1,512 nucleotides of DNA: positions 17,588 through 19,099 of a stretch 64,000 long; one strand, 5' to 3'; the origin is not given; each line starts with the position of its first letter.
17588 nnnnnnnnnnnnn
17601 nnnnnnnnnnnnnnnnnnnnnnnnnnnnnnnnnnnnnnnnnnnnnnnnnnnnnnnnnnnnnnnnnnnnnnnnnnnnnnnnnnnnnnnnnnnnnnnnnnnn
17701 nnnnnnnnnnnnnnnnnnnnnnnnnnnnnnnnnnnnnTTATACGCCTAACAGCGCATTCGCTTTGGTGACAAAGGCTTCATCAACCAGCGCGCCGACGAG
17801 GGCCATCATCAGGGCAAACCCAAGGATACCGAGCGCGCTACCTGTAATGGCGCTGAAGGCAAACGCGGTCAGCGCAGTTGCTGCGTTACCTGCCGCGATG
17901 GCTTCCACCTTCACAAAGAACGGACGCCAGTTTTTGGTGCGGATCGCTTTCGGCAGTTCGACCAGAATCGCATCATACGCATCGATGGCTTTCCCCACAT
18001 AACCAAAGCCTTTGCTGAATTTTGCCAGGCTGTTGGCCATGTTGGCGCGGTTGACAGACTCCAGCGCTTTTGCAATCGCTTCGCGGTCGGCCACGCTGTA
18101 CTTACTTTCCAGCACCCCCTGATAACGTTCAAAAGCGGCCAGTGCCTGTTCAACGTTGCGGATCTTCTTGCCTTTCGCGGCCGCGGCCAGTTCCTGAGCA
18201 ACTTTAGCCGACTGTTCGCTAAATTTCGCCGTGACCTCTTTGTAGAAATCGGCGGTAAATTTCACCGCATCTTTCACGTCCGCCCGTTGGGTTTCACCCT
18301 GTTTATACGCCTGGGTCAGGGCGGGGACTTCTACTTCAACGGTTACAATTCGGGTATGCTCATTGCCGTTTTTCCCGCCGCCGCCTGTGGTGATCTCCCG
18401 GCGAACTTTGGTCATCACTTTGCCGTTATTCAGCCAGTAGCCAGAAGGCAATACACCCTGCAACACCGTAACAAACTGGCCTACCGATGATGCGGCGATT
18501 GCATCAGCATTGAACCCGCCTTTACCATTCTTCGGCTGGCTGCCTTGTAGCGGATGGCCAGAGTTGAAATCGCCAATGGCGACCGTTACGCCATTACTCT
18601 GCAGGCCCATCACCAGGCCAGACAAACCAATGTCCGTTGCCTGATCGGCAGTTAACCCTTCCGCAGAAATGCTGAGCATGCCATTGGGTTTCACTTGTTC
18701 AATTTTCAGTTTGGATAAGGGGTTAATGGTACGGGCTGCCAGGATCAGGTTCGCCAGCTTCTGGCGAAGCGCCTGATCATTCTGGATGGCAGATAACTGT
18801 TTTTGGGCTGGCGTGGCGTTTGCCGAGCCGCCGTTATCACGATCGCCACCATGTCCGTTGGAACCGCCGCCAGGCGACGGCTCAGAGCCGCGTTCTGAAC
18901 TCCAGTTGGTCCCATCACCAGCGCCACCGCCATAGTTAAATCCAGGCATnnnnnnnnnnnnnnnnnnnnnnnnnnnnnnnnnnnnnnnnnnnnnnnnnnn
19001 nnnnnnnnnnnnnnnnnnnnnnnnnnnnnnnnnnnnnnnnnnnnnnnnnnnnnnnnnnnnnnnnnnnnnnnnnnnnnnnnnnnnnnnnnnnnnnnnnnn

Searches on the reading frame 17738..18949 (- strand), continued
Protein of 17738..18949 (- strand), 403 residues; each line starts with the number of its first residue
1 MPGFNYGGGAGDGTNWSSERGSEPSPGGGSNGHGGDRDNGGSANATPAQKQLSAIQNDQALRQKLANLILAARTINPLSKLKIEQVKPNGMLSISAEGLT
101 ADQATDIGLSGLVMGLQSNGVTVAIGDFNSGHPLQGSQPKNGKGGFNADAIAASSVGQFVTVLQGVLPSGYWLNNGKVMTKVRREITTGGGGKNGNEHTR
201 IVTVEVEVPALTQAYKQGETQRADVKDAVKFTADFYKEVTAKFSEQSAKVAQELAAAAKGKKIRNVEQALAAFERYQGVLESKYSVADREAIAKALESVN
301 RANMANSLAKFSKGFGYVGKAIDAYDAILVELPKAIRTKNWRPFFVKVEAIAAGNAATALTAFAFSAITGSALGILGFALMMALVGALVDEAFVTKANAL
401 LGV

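Call 14: search_protein_families(library=pfam, proteins=[P0025, P0088, P0015, P0012, P0024, P0017], max_evalue=0.1)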
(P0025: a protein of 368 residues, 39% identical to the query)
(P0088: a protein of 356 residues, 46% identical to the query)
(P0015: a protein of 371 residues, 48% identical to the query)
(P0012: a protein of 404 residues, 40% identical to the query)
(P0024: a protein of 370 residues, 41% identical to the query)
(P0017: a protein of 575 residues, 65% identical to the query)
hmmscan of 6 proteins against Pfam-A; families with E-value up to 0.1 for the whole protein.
P0025 (368 aa): 2 families
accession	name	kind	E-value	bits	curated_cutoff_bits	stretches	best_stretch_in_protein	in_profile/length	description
PF01024.24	Colicin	-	2e-39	135.8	23.4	1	190-363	10-183/185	Colicin pore forming domain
PF22348.1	ColA_N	-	2.3e-12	46.9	27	1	54-99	1-46/47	Colicin-A N-terminal domain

P0088 (356 aa): 3 families
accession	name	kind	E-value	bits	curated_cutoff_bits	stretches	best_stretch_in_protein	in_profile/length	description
PF01024.24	Colicin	-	9.6e-46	156.4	23.4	1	176-352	8-184/185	Colicin pore forming domain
PF22348.1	ColA_N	-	7.9e-14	51.6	27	1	48-92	1-45/47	Colicin-A N-terminal domain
PF22549.1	ARPP-2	-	0.087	12.3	27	0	204-247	145-188/278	ARPP-2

P0015 (371 aa): 2 families
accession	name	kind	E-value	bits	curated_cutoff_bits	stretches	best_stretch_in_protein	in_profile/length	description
PF01024.24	Colicin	-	1.1e-49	169.3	23.4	1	189-368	7-185/185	Colicin pore forming domain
PF23406.1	ZNF380_CC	-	0.043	14.7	28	1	202-250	30-78/81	ZNF380 coiled-coil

P0012 (404 aa): 2 families
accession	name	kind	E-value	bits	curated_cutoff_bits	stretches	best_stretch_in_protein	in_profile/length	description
PF01024.24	Colicin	-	1.1e-51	175.8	23.4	1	218-400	2-184/185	Colicin pore forming domain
PF07005.16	SBD_N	-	0.057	13.6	25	1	247-323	145-224/230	Sugar-binding N-terminal domain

P0024 (370 aa): 1 family
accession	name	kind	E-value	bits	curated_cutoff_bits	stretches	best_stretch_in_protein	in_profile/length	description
PF01024.24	Colicin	-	7.6e-51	173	23.4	1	185-365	3-183/185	Colicin pore forming domain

P0017 (575 aa): 2 families
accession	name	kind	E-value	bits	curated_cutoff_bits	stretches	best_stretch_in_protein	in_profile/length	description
PF01024.24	Colicin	-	7.3e-52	176.4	23.4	1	389-571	3-184/185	Colicin pore forming domain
PF22348.1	ColA_N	-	5.2e-13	49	27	1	65-106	6-47/47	Colicin-A N-terminal domain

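Call 17: find_related_loci(query=window:17738-18949:-, collection=genome_contigs, flank=6000)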
Query window:17738-18949:- (403 aa) in genome_contigs; peptide patterns used: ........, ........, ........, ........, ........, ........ (x = any residue, [..] = any of these).
73 stretches matched a pattern; 33 encode a relative of the query (tblastn E <= 1e-3); 33 distinct loci.
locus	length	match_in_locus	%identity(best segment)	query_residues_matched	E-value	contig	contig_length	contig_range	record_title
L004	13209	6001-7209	94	1-403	0e+0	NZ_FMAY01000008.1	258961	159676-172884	Kosakonia oryzendophytica strain REICA_082, whole genome shotgun sequence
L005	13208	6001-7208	52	3-403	9e-80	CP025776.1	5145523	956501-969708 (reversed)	Enterobacter sp. EA-1 chromosome, complete genome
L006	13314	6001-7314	38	1-393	2e-74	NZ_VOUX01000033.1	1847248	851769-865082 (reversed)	Serratia bockelmannii strain S3 NODE_1_length_1847248_cov_53.484597, whole genome shotgun sequence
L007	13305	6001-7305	38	1-390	5e-73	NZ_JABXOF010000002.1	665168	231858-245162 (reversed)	Serratia ureilytica strain CCUG:50595 contig00002, whole genome shotgun sequence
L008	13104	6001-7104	39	1-403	7e-73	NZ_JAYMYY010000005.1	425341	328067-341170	Pseudocitrobacter cyperus strain Cyp38S 38S_assembly_contig_5, whole genome shotgun sequence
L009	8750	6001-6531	60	224-401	7e-65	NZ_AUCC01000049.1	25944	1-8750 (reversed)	Arsenophonus nasoniae DSM 15247 G468DRAFT_scaffold00047.47_C, whole genome shotgun sequence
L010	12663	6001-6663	47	182-398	3e-54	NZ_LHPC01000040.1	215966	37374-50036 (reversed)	Pseudomonas sp. RIT-PI-q contig_11, whole genome shotgun sequence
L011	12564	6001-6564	49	212-401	1e-52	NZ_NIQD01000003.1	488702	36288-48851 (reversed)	Pseudomonas paraeruginosa strain ATCC 9027 NODE_3_length_488702_cov_61.7947, whole genome shotgun sequence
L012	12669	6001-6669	45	1-221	1e-52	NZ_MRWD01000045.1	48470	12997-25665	Rouxiella silvae strain 213 NODE_45_covk_35.6343_covr_70.93_cutoff_49_, whole genome shotgun sequence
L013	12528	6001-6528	53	225-401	2e-52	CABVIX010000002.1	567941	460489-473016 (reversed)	Pseudomonas fluorescens isolate PS910 genome assembly, contig: PS910_2, whole genome shotgun sequence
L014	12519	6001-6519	56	225-398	6e-52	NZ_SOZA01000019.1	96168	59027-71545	Pseudomonas sp. RIT623 19, whole genome shotgun sequence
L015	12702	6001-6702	42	173-403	2e-50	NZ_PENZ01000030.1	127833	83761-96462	Proteus faecis strain TJ1636 scaffold15, whole genome shotgun sequence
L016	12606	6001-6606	45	201-403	2e-50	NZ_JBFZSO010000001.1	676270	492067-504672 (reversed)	Morganella morganii strain fly-389 NODE_1_length_676270_cov_145.236588, whole genome shotgun sequence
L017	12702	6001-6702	41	173-403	5e-50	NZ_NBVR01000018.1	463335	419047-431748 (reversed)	Proteus alimentorum strain 08MAS0041 scaffold11, whole genome shotgun sequence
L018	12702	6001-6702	41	173-403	3e-50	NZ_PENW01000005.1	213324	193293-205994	Proteus cibi strain FJ2001126-3 scaffold15, whole genome shotgun sequence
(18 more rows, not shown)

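Call 41: predict_structure(alignment_id=A1)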
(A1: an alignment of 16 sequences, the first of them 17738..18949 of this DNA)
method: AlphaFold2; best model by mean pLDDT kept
length: 403 residues; sequences in the alignment: 16
mean_pLDDT: 57.4   pTM: 0.45
mean pLDDT of the five models: 57.4, 53.1, 50.6, 48.9, 47.9
residues with pLDDT >= 90: 0; 70-90: 116; 50-70: 148; < 50: 139
segments of 3 or more residues with pLDDT < 50: 1-44, 190-193, 226-252, 254-256, 258-260, 299-322, 352-376, 400-403
pLDDT, mean of each block of 10 residues (from residue 1): 28 35 34 31 57 75 80 67 80 80 75 62 78 66 54 66 70 76 66 51 77 75 49 30 42 49 59 60 58 53 45 41 55 70 65 46 42 45 53 53 43
secondary structure, 60 per line:
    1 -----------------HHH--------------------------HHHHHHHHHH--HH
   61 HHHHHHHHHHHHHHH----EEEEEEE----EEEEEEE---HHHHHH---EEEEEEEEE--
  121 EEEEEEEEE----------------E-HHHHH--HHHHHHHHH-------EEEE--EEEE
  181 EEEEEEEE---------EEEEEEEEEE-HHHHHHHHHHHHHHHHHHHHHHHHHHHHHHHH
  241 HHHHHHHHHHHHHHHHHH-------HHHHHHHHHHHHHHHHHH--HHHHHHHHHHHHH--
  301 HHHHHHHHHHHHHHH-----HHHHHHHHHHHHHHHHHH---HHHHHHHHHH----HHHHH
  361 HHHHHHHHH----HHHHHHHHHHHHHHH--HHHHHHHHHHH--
elements in order: H47-56 H59-75 E80-86 E91-97 H101-106 E110-118 E121-129 H148-152 H155-163 E171-174 E177-188 E198-207 H209-258 H266-283 H286-298 H301-315 H321-338 H342-351 H356-369 H374-388 H391-401

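Call 44: search_protein_families(library=pfam, proteins=[P0008], max_evalue=0.001)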
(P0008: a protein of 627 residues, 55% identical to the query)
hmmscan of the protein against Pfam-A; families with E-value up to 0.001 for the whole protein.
P0008 (627 aa): 1 family
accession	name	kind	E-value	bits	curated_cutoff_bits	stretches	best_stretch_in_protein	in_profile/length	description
PF01024.24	Colicin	-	1.3e-14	54.9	23.4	1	426-620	2-184/185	Colicin pore forming domain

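Call 65: list_cluster_members(proteins=[P0030, P0001, window:17738-18949:-])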
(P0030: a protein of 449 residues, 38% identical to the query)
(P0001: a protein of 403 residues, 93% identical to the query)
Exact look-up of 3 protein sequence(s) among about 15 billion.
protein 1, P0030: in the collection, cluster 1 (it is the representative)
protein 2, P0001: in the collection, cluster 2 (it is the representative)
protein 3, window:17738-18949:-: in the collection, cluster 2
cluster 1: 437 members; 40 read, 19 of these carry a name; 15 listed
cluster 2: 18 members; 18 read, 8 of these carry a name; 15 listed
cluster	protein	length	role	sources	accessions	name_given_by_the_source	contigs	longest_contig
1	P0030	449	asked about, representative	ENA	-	-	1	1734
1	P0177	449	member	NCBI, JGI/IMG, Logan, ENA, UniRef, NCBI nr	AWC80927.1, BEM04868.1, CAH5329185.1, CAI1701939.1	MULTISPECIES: colicin-like pore-forming protein [Serratia] | Colicin-like pore-forming protein n=5 Tax=Serratia TaxID=613 RepID=A0AAP8Q2I5_SERMA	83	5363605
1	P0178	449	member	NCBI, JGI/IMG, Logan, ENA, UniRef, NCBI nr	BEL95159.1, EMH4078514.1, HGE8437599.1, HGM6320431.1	TPA: colicin-like pore-forming protein [Serratia marcescens] | hypothetical protein | colicin-like pore-forming protein n=1 Tax=Serratia TaxID=613 RepID=UPI0018D3DFB8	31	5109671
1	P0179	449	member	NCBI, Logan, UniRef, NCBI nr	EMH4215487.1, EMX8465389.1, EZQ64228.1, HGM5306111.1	colicin-like pore-forming protein [Serratia marcescens] | colicin-like pore-forming protein n=1 Tax=Serratia TaxID=613 RepID=UPI000451651C | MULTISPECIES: colicin-like pore-forming protein [Serratia]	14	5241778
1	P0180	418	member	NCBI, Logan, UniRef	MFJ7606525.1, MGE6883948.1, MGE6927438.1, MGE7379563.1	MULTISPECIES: colicin-like pore-forming protein [Serratia] | colicin-like pore-forming protein n=1 Tax=Serratia TaxID=613 RepID=UPI00383BB186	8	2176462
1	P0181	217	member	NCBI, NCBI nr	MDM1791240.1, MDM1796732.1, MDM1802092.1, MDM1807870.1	colicin-like pore-forming protein [Serratia marcescens]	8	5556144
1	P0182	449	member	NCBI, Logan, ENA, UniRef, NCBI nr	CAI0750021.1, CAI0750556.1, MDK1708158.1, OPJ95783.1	Colicin-N [Serratia marcescens] | colicin-like pore-forming protein n=1 Tax=Serratia marcescens TaxID=615 ... | colicin-like pore-forming protein [Serratia marcescens]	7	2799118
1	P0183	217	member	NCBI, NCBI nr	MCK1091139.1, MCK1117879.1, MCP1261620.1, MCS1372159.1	colicin-like pore-forming protein [Serratia sp. S0636] | colicin-like pore-forming protein [Serratia marcescens]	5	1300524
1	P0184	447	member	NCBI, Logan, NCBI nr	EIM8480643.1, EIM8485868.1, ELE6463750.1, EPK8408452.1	colicin-like protein [Serratia marcescens]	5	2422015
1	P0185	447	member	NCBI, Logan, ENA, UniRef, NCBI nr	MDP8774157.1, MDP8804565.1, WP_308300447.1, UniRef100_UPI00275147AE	colicin-like pore-forming protein [Serratia marcescens] | colicin-like pore-forming protein n=1 Tax=Serratia marcescens TaxID=615 ...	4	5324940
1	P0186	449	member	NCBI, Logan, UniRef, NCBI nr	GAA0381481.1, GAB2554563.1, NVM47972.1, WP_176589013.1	colicin-like pore-forming protein [Serratia ureilytica] | colicin-like pore-forming protein n=1 Tax=Serratia ureilytica TaxID=300181 ...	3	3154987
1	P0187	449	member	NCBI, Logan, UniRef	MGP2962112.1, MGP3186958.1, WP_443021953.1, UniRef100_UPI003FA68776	colicin-like pore-forming protein [Serratia ureilytica] | colicin-like pore-forming protein n=1 Tax=Serratia ureilytica TaxID=300181 ...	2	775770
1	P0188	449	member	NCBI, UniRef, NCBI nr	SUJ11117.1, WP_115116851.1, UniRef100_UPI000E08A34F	colicin-like pore-forming protein [Serratia marcescens] | colicin-like pore-forming protein n=1 Tax=Serratia marcescens TaxID=615 ...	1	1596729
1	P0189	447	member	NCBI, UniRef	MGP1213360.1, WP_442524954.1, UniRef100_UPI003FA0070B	colicin-like pore-forming protein [Serratia sp. CY43579] | colicin-like pore-forming protein n=1 Tax=Serratia sp. CY43579 TaxID=3383621 ...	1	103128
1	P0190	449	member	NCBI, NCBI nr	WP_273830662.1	colicin-like pore-forming protein [Serratia bockelmannii]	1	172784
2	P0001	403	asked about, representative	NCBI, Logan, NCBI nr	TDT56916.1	colicin pore forming domain-containing protein [Enterobacter sp. AG5470]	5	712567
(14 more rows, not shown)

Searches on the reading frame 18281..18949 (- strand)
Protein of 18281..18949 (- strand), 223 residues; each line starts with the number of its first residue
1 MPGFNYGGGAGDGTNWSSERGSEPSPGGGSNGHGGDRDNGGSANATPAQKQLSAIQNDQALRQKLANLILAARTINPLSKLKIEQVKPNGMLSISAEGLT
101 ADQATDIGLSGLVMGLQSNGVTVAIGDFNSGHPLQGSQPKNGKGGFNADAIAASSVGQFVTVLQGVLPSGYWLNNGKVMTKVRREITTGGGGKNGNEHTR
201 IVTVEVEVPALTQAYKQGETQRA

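Call 7: search_dna_similar(query=window:18281-18949:-, collection=plasmids, mode=protein, max_evalue=0.01, max_rows=40)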
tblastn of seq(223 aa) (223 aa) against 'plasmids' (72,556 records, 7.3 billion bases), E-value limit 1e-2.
Records with a match: 38; places in all: 39; records where one place covers at least 80% of the query: 0.
Best place of each record, by identity: <60% 38.
By first word of the organism name: Escherichia 25; Serratia 6; Klebsiella 3; Shigella 1; Enterobacter 1; Citrobacter 1; Mixta 1.
By predicted mobility (MOB-suite, as given by PLSDB): mobilizable 24; conjugative 7; non-mobilizable 7.
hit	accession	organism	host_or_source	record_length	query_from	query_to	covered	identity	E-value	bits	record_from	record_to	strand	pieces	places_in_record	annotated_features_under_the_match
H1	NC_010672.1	Shigella boydii CDC 3083-94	-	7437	1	137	61%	48.2%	4e-23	103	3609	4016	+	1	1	none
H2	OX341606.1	Escherichia coli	-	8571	1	137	61%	46.0%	8e-23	102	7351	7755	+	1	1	hypothetical protein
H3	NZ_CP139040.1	Escherichia coli MP1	-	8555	1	137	61%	46.0%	1e-22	102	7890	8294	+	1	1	none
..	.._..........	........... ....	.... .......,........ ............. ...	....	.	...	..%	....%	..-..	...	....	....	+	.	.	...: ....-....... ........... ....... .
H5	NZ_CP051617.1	Escherichia coli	Pig,Bacterial culture,cecal sample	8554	1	137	61%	46.0%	2e-22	101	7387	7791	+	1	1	none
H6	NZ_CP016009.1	Escherichia coli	Mus musculus,organism,gut flora of ...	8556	1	137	61%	46.0%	2e-22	101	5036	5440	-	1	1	cya: pore-forming bacteriocin colicin Y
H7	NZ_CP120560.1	Escherichia coli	Homo sapiens,isolate,feces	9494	1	137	61%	46.0%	2e-22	101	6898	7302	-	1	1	cya: pore-forming bacteriocin colicin Y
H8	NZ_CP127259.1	Escherichia coli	-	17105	1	137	61%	46.0%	2e-22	101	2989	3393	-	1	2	cya: pore-forming bacteriocin colicin Y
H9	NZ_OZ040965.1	Escherichia coli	-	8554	1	137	61%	46.0%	2e-22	101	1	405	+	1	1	none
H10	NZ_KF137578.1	Escherichia coli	Aepyceros melampus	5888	1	137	61%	46.0%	3e-22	101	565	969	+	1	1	cra: pore-forming bacteriocin colicin R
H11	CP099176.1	Escherichia coli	culture,Pooled soil sample collected ...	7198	1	137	61%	46.0%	3e-22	101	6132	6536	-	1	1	cra: pore-forming bacteriocin colicin R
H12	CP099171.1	Escherichia coli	culture,Pooled soil sample collected ...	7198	1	137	61%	46.0%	3e-22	101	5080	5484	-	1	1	cra: pore-forming bacteriocin colicin R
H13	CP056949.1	Escherichia coli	culture,Pooled sheep faecal samples ...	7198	1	137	61%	46.0%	3e-22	101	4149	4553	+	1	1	cra: pore-forming bacteriocin colicin R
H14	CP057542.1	Escherichia coli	culture,Pooled sheep faecal samples ...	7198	1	137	61%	46.0%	3e-22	101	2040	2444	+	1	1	cra: pore-forming bacteriocin colicin R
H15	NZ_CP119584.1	Escherichia coli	broiler,mixed culture,liver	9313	1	137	61%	46.0%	3e-22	101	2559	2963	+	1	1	cra: pore-forming bacteriocin colicin R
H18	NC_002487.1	Escherichia coli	-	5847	1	137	61%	46.0%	3e-22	101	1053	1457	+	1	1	cya: pore-forming bacteriocin colicin Y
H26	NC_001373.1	Escherichia coli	-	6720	154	218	29%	58.5%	6e-15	80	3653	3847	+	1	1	caa: pore-forming bacteriocin colicin A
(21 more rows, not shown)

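Call 8: get_annotated_region(hit=H26, flank=2500)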
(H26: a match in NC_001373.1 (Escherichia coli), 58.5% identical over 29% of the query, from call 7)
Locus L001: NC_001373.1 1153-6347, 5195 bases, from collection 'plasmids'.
description: Escherichia coli plasmid ColA, complete sequence
organism: Escherichia coli (NCBI taxid 562)
taxonomy: Bacteria; Pseudomonadota; Gammaproteobacteria; Enterobacterales; Enterobacteriaceae; Escherichia; Escherichia coli
host: -; source: -; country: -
typing (MOB-suite, as given by PLSDB): mobilizable; replicon rep_cluster_2335; relaxase MOBP,MOBP
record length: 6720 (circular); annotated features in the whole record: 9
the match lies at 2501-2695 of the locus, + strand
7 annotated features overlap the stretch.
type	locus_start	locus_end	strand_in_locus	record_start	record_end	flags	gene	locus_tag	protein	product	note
CDS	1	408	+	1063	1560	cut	-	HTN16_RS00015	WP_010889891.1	MbeB family mobilization protein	-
CDS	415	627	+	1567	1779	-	-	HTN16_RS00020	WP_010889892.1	MbeD family mobilization/exclusion protein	-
CDS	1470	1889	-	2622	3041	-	-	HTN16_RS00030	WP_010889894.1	hypothetical protein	-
CDS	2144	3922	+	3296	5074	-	caa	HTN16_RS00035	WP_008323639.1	pore-forming bacteriocin colicin A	-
CDS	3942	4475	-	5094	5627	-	-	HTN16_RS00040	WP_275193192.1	colicin immunity protein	-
CDS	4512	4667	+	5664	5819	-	-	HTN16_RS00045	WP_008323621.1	colicin release lysis protein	GO:0019835 - cytolysis [Evidence IEA]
CDS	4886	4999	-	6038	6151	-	-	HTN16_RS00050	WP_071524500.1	replication initiation protein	-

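Call 9: get_annotated_region(hit=H18, flank=3000)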
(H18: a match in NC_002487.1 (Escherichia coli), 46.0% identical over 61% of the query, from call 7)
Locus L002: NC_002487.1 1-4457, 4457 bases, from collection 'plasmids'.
description: Escherichia coli plasmid pCol-let, complete sequence
organism: Escherichia coli (NCBI taxid 562)
taxonomy: Bacteria; Pseudomonadota; Gammaproteobacteria; Enterobacterales; Enterobacteriaceae; Escherichia; Escherichia coli
host: -; source: -; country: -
typing (MOB-suite, as given by PLSDB): mobilizable; replicon rep_cluster_2350
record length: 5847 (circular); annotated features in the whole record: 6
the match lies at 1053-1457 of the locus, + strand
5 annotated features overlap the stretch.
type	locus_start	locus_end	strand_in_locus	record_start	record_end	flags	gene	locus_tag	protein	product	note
CDS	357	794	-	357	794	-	-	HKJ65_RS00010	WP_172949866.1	entry exclusion protein 1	-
CDS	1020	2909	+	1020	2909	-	cya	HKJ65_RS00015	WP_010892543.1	pore-forming bacteriocin colicin Y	-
CDS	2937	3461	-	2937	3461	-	cui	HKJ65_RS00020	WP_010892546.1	colicin immunity protein Cui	GO:0030153 - bacteriocin immunity [Evidence IEA]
CDS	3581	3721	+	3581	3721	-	crl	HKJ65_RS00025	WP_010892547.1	colicin R system lysis protein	-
CDS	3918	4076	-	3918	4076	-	-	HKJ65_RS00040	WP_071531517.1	replication initiation protein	-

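Call 10: get_annotated_region(hit=H1, flank=3000)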
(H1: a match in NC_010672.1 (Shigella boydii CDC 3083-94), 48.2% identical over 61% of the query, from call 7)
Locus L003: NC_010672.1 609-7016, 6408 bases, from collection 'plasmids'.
description: Shigella boydii CDC 3083-94 plasmid pBS512_7, complete sequence
organism: Shigella boydii CDC 3083-94 (NCBI taxid 344609)
taxonomy: Bacteria; Pseudomonadota; Gammaproteobacteria; Enterobacterales; Enterobacteriaceae; Shigella; Shigella boydii; Shigella boydii CDC 3083-94
host: -; source: -; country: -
typing (MOB-suite, as given by PLSDB): mobilizable; replicon rep_cluster_2350; relaxase MOBP
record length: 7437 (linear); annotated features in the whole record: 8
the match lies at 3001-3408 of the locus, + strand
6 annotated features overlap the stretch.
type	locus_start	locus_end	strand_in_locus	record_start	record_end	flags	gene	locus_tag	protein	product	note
CDS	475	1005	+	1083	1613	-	-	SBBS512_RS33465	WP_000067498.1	MbeB family mobilization protein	-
CDS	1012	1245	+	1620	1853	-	-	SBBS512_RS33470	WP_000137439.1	MbeD family mobilization/exclusion protein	-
CDS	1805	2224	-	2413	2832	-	-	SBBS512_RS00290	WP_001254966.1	Exc2 family lipoprotein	-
CDS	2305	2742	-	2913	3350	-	-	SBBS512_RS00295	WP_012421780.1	hypothetical protein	-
CDS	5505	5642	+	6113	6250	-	-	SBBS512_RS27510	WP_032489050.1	colicin release lysis protein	GO:0019835 - cytolysis [Evidence IEA]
CDS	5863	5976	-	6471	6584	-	-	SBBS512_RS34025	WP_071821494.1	replication initiation protein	-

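Call 14: search_protein_families(library=pfam, proteins=[L001:2144-3922:+, L002:1020-2909:+], max_evalue=0.1)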
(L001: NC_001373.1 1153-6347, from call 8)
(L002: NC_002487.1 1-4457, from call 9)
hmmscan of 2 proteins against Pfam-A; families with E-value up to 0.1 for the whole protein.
L001:2144-3922:+ (592 aa): 2 families
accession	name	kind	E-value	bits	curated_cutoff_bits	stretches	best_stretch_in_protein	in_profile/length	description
PF01024.24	Colicin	-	4.3e-15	56.5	23.4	1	392-585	3-184/185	Colicin pore forming domain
PF22348.1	ColA_N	-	6.5e-15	55.1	27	1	57-102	1-47/47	Colicin-A N-terminal domain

L002:1020-2909:+ (629 aa): 3 families
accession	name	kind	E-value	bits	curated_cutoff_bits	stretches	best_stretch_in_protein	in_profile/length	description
PF01024.24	Colicin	-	1.9e-10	41.3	23.4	1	426-622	1-184/185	Colicin pore forming domain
PF08647.16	BRE1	-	0.0047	17.4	27.9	1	348-401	5-58/95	BRE1 E3 ubiquitin ligase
PF08469.15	NPHI_C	-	0.062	13.7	22.3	0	321-361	30-70/148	Nucleoside triphosphatase I C-terminal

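Call 18: find_homologous_proteins(query=window:18281-18949:-)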
Query seq(223 aa) (223 aa): 25 proteins with E <= 0.001 among 361 candidates.
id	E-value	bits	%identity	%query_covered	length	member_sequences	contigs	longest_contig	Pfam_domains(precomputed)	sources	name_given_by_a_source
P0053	5.0e-53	198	61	79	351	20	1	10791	PF01024.25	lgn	-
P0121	1.5e-44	171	64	62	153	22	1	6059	-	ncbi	-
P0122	5.8e-38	149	65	56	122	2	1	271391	-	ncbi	ncbi:colicin-like protein, partial [Serratia marcescens]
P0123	2.6e-34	137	53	59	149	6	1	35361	-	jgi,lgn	jgi:hypothetical protein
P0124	6.6e-32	129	65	49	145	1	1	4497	-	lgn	-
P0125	7.7e-32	129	53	57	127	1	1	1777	-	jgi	-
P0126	9.2e-30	122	45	69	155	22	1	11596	-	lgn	-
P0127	2.6e-29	121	47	62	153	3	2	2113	-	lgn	-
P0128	5.9e-16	77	32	98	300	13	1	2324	PF22348.2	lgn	-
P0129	7.5e-16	77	32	98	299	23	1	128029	PF22348.2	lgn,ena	-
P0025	7.0e-14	70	31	99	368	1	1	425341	PF22348.2,PF01024.25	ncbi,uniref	ncbi:colicin-like pore-forming protein [Pseudocitrobacter cyperus]|uniref:Colicin-like pore-forming 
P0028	5.9e-12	64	73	23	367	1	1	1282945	PF01024.25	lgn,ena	-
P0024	2.2e-11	62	89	17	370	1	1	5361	PF01024.25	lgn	-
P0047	1.6e-10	59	82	19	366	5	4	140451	PF01024.25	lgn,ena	-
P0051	6.7e-9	54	85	12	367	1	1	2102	PF22348.2,PF01024.25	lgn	-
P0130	9.9e-8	50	77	17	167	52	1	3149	PF22348.2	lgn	-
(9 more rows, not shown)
